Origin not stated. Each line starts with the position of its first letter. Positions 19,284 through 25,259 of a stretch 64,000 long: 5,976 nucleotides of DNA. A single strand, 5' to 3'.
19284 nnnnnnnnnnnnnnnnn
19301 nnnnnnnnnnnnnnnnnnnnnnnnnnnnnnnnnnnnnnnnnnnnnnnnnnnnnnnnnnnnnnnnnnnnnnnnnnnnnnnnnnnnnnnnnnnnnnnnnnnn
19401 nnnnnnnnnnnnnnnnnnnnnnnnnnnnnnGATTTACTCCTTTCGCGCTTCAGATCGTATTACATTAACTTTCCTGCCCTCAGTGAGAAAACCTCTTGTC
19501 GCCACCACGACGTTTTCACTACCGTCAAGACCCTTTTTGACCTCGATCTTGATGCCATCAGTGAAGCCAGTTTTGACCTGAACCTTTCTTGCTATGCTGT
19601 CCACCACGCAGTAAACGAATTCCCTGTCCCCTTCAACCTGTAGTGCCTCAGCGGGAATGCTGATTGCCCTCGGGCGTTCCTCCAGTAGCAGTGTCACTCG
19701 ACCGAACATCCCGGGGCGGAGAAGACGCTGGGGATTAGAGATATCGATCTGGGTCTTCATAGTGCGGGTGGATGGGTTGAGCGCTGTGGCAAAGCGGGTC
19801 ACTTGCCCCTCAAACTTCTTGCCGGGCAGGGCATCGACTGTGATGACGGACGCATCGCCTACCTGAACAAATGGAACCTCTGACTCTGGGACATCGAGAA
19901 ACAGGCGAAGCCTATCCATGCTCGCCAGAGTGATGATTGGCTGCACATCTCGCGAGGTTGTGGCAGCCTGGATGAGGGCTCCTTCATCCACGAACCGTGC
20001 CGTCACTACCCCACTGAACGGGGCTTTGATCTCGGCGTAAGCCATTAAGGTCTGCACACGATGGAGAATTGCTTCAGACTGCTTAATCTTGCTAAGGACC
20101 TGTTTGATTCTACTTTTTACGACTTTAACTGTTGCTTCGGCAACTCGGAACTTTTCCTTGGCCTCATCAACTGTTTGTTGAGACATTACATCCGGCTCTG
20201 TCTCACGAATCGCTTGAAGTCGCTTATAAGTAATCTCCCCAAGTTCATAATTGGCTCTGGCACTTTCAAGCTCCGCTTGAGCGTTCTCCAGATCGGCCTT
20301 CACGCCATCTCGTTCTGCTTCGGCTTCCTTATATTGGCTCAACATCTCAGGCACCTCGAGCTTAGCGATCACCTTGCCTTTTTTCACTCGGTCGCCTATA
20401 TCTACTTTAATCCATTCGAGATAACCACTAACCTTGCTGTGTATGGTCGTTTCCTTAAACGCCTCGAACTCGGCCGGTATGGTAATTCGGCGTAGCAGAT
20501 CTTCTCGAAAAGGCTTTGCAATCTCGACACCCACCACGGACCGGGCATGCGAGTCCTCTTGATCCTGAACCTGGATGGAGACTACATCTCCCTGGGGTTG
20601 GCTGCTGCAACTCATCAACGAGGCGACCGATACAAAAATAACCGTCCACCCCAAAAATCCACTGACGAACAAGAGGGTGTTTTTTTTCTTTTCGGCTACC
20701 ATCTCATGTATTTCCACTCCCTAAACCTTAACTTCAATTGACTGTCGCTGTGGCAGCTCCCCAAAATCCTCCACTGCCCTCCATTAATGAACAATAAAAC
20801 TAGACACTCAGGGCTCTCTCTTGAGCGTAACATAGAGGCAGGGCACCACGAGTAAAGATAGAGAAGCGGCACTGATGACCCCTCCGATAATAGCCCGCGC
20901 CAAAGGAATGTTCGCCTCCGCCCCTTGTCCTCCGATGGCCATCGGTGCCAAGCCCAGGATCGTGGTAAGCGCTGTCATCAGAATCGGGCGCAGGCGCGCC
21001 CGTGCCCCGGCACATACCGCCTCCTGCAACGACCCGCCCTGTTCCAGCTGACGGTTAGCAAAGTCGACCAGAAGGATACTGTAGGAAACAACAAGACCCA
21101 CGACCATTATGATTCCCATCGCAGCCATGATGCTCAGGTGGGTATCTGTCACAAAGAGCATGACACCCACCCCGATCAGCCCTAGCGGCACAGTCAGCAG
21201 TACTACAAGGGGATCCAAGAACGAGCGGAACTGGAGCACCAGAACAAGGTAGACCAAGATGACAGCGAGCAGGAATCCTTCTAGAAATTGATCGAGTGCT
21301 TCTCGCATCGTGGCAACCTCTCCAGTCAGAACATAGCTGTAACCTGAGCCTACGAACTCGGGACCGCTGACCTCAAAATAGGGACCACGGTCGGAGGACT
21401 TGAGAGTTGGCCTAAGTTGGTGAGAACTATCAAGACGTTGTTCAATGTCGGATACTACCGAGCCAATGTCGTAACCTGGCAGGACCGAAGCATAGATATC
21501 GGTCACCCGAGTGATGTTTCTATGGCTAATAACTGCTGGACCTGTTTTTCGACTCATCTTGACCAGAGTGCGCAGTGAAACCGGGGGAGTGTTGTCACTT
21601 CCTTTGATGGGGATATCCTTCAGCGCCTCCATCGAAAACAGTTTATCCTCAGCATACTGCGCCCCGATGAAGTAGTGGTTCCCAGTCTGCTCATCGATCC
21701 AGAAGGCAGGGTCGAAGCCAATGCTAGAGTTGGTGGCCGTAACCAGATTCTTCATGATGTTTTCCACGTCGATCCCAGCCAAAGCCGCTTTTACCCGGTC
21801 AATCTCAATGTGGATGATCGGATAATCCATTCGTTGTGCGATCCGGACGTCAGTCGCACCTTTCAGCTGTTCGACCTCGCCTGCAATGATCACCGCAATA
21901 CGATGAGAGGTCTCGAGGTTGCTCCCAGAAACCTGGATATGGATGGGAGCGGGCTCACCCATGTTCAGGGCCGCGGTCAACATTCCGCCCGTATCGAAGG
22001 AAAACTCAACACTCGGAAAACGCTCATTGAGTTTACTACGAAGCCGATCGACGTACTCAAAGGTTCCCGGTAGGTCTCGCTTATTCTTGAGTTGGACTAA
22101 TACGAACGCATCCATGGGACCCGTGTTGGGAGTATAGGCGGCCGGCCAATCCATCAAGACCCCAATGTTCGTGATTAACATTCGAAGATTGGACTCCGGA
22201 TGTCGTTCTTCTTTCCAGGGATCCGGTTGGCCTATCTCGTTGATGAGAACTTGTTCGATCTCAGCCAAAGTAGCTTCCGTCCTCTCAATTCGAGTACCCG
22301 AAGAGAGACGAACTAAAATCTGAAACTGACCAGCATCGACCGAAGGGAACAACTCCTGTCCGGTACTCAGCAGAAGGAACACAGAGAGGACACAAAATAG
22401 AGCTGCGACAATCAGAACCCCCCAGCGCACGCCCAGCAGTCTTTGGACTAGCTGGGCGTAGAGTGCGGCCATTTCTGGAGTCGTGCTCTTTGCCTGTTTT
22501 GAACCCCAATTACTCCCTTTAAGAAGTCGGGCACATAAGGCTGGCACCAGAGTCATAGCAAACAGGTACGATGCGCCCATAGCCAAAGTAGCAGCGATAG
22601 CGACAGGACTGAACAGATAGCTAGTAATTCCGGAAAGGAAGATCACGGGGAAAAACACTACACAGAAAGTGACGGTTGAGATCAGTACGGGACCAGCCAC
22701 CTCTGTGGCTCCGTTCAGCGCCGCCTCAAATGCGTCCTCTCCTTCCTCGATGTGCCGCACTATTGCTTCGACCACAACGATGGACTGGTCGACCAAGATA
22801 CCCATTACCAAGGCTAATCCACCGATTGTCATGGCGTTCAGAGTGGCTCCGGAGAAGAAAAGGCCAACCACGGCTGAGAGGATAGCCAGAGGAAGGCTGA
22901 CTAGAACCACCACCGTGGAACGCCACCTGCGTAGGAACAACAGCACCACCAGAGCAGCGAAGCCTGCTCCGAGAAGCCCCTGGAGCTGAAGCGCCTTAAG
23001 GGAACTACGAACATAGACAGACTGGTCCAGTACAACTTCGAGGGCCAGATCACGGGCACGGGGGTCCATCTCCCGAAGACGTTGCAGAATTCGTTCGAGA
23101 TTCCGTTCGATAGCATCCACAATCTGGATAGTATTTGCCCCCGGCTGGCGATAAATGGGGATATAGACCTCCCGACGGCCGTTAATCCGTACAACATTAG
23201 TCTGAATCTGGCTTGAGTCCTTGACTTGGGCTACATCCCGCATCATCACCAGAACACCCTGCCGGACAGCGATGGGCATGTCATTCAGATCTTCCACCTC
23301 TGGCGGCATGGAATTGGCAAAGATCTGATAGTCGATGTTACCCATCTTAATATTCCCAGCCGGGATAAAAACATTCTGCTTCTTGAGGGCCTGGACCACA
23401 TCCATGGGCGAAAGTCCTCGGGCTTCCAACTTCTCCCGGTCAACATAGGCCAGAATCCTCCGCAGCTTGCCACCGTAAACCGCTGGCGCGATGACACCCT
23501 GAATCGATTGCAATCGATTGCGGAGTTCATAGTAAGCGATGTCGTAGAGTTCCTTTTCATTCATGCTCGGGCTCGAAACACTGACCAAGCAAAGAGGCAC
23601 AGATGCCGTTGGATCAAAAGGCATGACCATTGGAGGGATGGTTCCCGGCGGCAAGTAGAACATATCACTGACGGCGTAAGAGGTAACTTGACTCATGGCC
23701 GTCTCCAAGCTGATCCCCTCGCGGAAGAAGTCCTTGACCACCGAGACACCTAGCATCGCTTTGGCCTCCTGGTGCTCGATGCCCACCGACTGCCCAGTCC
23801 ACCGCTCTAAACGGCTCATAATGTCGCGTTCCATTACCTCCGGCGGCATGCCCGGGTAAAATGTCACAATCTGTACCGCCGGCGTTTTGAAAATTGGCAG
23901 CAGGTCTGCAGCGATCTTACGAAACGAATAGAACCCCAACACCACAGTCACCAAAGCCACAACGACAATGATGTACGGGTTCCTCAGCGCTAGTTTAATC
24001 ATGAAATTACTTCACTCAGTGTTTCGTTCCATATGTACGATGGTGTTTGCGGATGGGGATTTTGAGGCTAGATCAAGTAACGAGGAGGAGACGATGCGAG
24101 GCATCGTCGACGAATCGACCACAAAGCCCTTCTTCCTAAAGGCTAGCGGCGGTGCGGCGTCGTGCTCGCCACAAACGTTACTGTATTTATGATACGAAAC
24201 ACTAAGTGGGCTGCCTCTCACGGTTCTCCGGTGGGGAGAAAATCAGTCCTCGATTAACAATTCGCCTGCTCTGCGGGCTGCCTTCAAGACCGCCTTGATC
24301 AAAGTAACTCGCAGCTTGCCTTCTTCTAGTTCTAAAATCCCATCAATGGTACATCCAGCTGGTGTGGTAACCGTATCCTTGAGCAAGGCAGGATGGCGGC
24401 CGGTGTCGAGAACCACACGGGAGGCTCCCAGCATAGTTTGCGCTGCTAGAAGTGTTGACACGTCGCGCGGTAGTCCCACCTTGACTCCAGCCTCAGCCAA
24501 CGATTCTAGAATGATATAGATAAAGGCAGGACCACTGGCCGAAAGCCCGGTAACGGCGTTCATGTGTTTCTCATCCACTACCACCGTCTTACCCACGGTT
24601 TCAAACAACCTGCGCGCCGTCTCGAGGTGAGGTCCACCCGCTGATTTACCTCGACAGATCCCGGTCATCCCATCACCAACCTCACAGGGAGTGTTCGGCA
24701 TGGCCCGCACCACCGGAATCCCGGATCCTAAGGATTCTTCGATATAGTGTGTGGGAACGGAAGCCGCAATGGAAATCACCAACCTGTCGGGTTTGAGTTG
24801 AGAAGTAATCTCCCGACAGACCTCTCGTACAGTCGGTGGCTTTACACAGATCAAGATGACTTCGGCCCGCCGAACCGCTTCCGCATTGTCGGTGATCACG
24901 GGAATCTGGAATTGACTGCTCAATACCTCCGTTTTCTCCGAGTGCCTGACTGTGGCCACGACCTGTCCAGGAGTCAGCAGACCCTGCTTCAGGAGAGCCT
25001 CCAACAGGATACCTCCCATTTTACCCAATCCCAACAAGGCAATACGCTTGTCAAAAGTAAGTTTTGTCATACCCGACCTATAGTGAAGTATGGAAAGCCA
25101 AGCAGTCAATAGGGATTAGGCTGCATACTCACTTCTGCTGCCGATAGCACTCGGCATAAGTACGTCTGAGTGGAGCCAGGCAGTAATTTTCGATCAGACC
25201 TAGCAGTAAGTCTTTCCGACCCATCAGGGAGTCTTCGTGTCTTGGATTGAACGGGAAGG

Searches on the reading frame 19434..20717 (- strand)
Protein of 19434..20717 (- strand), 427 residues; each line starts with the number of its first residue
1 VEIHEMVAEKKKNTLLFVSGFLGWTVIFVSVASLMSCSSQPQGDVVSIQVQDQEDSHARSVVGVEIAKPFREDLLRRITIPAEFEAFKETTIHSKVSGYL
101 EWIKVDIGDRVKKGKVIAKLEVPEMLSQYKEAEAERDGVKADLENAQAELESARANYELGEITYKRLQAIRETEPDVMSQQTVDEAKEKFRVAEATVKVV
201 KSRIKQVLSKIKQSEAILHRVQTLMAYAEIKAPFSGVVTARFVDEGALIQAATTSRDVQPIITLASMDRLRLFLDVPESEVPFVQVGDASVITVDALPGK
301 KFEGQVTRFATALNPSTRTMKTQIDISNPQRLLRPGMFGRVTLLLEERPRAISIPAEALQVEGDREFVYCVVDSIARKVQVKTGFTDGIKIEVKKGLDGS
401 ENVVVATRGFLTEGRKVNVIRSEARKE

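Call 6: search_protein_families(library=pfam, proteins=[window:19434-20717:-], max_evalue=0.001)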
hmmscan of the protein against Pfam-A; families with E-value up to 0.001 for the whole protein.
window:19434-20717:- (427 aa): 4 families
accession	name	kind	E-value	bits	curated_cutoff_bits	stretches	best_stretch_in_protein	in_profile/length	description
PF16576.10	HlyD_D23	-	1.6e-31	109.7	30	1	87-338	17-213/214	Barrel-sandwich domain of CusB or HlyD membrane-fusion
PF13437.12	HlyD_3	-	1.8e-12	48.4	22.2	1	230-336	2-106/106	HlyD family secretion protein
PF13533.13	Biotin_lipoyl_2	-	5.3e-06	26.6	29.8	0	91-121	2-32/32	Biotin-lipoyl like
PF00364.28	Biotin_lipoyl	-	5.9e-06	26.5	22.1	0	89-120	42-73/73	Biotin-requiring enzyme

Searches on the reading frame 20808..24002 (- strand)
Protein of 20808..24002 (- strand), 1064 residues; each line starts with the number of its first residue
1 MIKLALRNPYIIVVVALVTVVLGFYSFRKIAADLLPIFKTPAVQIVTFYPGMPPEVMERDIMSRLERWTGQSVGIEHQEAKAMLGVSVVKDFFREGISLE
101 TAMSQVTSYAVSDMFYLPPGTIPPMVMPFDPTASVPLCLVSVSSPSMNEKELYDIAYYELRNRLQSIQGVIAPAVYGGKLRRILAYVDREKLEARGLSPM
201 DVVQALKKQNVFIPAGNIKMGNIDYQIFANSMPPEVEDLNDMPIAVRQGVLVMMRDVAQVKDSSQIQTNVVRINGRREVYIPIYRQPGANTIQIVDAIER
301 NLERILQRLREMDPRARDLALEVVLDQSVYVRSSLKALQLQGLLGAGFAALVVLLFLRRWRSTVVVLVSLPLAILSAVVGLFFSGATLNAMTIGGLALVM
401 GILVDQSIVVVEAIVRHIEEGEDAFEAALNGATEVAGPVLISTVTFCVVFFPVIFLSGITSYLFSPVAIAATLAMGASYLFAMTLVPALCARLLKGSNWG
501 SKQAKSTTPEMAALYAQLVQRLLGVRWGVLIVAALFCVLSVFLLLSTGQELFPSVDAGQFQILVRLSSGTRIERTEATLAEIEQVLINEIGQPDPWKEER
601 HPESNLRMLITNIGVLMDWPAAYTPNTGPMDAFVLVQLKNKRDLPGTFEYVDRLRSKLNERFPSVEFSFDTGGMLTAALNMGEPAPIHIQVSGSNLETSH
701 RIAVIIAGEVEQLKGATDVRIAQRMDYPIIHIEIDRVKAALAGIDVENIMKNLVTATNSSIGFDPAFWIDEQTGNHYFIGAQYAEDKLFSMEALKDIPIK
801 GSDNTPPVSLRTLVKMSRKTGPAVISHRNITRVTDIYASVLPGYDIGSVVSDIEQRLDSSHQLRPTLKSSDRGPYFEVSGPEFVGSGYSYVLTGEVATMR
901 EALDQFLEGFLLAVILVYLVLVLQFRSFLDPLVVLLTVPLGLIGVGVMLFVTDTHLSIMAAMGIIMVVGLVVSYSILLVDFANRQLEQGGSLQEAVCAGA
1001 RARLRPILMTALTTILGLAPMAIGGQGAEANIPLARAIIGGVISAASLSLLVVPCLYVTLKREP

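Call 6: search_protein_families(library=pfam, proteins=[window:20808-24002:-], max_evalue=0.001)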
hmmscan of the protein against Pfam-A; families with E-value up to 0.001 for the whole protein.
window:20808-24002:- (1064 aa): 2 families
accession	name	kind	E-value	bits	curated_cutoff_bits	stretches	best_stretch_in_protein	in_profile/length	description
PF00873.25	ACR_tran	-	4.9e-193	644.1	28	2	1-860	1-839/1021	AcrB/AcrD/AcrF family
PF03176.21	MMPL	-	2.9e-08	33.5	20.5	1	345-504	149-310/333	MMPL family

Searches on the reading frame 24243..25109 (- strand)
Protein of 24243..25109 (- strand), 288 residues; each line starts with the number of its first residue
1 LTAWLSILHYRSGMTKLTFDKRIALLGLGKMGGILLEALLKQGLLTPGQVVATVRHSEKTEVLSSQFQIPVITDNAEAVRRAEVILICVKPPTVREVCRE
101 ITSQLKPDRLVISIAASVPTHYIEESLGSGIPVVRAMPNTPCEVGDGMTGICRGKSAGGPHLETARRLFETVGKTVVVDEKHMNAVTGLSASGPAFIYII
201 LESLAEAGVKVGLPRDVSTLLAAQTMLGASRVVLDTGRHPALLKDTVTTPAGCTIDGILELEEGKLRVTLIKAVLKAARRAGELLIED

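Call 85: search_protein_families(library=ncbifam, proteins=[window:24243-25109:-], max_evalue=0.00001)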
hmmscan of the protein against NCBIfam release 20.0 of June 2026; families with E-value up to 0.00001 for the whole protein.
window:24243-25109:- (288 aa): 9 families
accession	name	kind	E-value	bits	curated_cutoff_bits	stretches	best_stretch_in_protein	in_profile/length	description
TIGR00112.1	proC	equivalog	2.4e-80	270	196.75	1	23-284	1-263/263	pyrroline-5-carboxylate reductase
NF005813.0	PRK07679.1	exception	1e-61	208.8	404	1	21-284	4-268/279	pyrroline-5-carboxylate reductase ProI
NF008839.0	PRK11880.2-4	equivalog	8.8e-42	143.2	288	1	21-282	2-250/252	pyrroline-5-carboxylate reductase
NF005814.0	PRK07680.1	equivalog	2.6e-31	108.8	278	1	22-264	2-244/275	late competence protein ComER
NF005384.0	PRK06928.1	exception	2.9e-28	99.2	301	1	22-258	3-241/277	pyrroline-5-carboxylate reductase ProG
NF005063.0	PRK06476.1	equivalog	8.1e-16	58.3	254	1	22-273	2-245/258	pyrroline-5-carboxylate reductase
NF005694.0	PRK07502.1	equivalog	6.3e-10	38.8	409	1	17-138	4-122/310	prephenate/arogenate dehydrogenase family protein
NF006409.0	PRK08655.1-3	equivalog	3.7e-06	26.7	310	1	22-115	2-91/290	prephenate dehydrogenase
NF006408.0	PRK08655.1-2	equivalog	7.1e-06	25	422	1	33-138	20-123/441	prephenate dehydrogenase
